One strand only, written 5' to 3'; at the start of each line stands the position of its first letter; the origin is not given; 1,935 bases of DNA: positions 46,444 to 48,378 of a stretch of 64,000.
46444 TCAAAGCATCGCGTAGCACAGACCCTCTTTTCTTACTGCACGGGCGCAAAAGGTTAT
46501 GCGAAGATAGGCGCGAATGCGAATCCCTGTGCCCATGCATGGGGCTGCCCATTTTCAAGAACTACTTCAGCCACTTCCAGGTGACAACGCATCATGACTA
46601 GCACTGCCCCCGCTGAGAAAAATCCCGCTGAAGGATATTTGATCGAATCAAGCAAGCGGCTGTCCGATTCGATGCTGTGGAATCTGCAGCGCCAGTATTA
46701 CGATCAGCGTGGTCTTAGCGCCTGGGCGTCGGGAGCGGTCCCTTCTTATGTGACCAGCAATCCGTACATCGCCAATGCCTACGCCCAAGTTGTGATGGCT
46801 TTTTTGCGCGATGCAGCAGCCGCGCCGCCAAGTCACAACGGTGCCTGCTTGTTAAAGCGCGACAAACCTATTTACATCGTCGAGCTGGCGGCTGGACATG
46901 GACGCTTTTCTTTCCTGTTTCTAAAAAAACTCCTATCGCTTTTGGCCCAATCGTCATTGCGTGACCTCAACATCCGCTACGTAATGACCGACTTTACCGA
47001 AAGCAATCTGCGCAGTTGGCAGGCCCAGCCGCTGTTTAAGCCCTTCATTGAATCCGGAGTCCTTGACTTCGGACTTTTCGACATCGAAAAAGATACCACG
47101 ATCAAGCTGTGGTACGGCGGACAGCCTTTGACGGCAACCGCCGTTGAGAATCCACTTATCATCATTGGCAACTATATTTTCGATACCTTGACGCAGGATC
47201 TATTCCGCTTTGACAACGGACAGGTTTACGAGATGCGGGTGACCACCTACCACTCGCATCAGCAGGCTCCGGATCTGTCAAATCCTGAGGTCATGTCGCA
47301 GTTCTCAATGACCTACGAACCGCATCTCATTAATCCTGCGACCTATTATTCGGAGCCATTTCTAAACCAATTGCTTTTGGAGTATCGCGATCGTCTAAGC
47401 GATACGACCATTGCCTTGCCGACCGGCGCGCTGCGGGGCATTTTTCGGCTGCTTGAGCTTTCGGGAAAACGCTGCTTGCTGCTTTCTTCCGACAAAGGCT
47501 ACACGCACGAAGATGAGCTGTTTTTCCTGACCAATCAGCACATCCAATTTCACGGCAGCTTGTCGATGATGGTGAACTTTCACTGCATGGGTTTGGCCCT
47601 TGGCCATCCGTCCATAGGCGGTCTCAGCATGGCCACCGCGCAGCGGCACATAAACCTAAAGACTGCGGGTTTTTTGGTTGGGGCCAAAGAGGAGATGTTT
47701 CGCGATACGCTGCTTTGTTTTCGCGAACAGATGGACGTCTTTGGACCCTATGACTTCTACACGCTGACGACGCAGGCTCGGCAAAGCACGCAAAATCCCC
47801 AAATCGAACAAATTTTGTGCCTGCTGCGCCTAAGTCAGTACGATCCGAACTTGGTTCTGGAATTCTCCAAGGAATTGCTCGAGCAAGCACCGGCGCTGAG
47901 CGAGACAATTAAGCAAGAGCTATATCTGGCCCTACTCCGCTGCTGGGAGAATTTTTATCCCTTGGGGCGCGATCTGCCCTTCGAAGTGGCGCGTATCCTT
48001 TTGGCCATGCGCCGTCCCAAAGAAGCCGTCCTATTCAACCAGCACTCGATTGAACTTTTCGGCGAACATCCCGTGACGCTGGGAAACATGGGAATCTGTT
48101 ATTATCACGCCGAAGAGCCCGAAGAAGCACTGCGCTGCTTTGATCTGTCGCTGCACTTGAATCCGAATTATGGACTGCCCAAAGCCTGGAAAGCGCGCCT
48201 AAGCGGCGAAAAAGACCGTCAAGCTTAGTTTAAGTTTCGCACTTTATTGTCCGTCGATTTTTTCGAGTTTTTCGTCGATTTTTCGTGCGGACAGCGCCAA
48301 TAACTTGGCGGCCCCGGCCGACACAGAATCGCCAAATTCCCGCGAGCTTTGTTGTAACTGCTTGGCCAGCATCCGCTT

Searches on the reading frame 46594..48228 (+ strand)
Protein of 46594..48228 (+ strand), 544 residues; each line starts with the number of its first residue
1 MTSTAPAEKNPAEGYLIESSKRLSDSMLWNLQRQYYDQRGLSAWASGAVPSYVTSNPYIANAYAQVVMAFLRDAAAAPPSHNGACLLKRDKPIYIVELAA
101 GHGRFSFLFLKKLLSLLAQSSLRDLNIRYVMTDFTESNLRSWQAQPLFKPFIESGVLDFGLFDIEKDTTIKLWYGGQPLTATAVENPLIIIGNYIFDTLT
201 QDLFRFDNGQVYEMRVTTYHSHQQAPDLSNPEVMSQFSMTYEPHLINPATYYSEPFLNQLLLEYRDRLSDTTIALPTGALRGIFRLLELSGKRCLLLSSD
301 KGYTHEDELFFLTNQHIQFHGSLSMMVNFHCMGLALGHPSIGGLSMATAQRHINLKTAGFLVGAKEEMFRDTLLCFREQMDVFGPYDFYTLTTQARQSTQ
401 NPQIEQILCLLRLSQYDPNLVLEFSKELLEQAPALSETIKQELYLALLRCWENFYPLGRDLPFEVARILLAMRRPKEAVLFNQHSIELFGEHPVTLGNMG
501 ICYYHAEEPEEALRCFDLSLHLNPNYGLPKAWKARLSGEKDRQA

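Call 31: search_protein_families(library=pfam, proteins=[window:46594-48228:+], max_evalue=0.0001)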
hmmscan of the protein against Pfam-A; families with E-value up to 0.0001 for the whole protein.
window:46594-48228:+ (544 aa): 3 families
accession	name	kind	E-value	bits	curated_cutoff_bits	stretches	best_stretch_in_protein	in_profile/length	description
PF00515.34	TPR_1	-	2.2e-07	30.8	27.8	1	495-526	3-34/34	Tetratricopeptide repeat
PF02636.23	Methyltransf_28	-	5.4e-06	26.5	23.3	1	91-269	18-180/249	Putative S-adenosyl-L-methionine-dependent methyltransferase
PF07719.23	TPR_2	-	9.4e-06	25.8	27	1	496-526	4-34/34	Tetratricopeptide repeat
